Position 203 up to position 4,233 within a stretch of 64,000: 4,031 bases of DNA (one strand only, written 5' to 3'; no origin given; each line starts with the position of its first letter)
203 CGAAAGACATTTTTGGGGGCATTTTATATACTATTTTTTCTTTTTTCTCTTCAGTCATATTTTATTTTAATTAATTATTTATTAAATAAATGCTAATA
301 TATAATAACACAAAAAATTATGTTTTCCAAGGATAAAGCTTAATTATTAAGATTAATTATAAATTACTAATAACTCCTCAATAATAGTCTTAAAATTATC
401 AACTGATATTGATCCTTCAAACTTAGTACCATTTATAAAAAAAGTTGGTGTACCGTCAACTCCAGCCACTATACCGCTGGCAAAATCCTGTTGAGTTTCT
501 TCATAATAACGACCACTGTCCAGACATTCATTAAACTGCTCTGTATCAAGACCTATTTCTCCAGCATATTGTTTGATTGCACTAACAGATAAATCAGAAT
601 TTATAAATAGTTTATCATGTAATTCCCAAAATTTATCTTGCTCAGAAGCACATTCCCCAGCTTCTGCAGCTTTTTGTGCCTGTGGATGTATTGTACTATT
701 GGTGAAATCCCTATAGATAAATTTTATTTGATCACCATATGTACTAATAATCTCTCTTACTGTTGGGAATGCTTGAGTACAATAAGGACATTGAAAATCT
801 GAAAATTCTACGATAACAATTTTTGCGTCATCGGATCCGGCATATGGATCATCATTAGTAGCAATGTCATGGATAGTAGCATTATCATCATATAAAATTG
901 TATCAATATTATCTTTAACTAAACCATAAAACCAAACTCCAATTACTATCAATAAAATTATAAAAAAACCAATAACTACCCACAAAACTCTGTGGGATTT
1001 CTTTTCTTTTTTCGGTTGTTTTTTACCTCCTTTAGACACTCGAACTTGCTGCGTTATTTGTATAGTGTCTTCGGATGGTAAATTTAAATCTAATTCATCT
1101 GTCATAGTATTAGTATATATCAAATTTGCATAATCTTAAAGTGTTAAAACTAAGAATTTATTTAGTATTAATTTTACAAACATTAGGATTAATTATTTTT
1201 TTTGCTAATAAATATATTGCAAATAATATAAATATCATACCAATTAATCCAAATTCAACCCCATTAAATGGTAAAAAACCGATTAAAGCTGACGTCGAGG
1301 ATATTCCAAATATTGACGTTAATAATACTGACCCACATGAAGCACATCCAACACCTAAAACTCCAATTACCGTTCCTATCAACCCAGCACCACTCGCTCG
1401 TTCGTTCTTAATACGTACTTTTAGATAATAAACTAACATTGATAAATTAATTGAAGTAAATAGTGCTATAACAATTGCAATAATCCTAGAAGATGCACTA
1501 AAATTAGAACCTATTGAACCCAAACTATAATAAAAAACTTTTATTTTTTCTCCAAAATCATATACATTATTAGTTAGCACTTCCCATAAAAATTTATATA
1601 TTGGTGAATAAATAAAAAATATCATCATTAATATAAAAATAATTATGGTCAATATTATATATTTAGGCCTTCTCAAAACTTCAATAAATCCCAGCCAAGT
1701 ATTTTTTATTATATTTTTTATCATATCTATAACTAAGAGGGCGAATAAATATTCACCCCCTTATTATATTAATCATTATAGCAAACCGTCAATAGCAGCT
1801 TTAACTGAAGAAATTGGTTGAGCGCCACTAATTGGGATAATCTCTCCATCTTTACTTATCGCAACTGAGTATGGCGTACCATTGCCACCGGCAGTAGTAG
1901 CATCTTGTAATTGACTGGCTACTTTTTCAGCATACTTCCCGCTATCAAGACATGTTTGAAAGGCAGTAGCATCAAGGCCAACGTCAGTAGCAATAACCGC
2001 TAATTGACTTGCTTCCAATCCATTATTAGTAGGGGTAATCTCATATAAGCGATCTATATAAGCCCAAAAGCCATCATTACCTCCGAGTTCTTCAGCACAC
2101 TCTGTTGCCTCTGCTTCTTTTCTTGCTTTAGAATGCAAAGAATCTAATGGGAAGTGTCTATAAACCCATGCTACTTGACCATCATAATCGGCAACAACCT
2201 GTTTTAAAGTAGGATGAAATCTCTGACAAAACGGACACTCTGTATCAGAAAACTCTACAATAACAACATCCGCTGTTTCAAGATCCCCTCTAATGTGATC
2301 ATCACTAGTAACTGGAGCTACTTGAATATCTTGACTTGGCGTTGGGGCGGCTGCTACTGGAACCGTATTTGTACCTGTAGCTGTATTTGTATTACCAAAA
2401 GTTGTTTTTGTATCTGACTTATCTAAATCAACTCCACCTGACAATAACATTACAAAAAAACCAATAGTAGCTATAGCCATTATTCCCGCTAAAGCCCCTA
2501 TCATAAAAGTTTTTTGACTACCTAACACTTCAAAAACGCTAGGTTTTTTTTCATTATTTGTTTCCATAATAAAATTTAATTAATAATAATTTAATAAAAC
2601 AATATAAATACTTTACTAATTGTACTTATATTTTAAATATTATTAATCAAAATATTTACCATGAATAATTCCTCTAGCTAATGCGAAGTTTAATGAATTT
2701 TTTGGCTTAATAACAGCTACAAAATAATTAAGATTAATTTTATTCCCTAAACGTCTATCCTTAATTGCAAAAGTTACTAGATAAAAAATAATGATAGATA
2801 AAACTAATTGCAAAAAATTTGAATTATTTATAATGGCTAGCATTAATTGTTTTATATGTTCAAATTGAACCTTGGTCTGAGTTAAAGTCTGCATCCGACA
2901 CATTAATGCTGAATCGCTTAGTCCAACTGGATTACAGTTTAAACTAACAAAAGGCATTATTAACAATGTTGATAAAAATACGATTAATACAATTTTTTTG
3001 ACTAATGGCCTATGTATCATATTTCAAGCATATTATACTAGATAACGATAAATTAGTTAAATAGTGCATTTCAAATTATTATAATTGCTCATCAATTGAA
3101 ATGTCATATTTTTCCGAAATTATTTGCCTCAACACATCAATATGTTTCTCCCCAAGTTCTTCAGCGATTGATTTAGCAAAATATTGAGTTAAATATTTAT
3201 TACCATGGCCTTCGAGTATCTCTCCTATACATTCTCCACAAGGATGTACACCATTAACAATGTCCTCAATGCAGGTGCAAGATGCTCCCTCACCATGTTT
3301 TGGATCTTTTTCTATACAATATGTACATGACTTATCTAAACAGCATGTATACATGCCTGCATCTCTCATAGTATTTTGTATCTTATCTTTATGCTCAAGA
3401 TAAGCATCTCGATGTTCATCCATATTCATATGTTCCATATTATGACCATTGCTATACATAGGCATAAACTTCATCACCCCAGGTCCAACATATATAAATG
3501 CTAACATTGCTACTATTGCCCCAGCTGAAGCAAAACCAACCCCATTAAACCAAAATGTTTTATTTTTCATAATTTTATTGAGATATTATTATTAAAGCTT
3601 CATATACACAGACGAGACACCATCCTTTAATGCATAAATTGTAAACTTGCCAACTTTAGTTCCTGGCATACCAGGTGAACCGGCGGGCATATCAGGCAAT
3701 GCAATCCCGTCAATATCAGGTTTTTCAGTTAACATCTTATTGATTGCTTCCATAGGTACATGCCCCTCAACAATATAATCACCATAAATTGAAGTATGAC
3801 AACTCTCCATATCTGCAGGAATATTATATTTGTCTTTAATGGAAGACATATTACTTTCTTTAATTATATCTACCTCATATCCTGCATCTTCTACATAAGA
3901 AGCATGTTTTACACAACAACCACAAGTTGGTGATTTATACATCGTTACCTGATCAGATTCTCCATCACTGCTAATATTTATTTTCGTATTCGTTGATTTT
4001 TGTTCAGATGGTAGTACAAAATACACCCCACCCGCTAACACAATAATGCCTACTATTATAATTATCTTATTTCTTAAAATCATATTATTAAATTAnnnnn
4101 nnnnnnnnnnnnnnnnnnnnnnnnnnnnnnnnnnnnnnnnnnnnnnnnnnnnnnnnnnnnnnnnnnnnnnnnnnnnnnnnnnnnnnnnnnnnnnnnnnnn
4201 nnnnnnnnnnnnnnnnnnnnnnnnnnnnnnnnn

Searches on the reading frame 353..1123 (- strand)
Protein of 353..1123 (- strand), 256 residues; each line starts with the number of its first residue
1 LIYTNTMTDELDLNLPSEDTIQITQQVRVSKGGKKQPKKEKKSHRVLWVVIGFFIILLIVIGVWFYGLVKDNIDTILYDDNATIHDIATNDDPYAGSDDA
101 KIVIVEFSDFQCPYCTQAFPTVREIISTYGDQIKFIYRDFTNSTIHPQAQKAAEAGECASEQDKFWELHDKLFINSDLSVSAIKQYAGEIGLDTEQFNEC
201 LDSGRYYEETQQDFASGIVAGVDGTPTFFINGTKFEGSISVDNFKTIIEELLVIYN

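Call 31: search_protein_families(library=pfam, proteins=[window:353-1123:-], max_evalue=0.001)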
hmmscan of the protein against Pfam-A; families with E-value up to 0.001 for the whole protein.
window:353-1123:- (256 aa): 4 families
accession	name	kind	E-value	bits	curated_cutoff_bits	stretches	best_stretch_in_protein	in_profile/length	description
PF13462.12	Thioredoxin_4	-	3.4e-31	109.1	23.2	1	90-249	3-164/165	Thioredoxin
PF01323.26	DSBA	-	3e-22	79.8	25.6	2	159-248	99-190/191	DSBA-like thioredoxin domain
PF13098.12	Thioredoxin_2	-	6.7e-06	26.8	27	1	100-245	5-101/104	Thioredoxin-like domain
PF00085.26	Thioredoxin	-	0.00055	20.3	23.5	0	99-147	17-65/103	Thioredoxin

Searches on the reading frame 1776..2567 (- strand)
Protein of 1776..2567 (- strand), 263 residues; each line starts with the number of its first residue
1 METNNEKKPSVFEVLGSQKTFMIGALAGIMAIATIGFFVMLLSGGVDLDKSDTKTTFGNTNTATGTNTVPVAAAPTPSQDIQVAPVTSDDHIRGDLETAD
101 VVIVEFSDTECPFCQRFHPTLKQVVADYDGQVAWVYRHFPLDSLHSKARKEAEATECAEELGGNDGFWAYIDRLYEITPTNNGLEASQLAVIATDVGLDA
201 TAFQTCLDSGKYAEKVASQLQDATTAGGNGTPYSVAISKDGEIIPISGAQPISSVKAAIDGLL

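Call 31: search_protein_families(library=pfam, proteins=[window:1776-2567:-], max_evalue=0.001)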
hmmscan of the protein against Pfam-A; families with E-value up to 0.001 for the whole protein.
window:1776-2567:- (263 aa): 3 families
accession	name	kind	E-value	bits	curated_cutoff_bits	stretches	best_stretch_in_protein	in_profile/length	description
PF13462.12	Thioredoxin_4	-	1.6e-20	74.4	23.2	1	89-260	4-164/165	Thioredoxin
PF01323.26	DSBA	-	4.1e-16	59.8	25.6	2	185-259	121-190/191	DSBA-like thioredoxin domain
PF13098.12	Thioredoxin_2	-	2e-06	28.5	27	1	100-251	6-96/104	Thioredoxin-like domain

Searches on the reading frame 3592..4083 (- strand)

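Call 31: search_protein_families(library=pfam, proteins=[window:3592-4083:-], max_evalue=0.001)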
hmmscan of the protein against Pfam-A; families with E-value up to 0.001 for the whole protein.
window:3592-4083:- (163 aa): 1 family
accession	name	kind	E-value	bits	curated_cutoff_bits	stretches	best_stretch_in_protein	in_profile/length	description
PF04214.18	DUF411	-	7e-23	80.6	27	1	92-139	1-48/48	Protein of unknown function, DUF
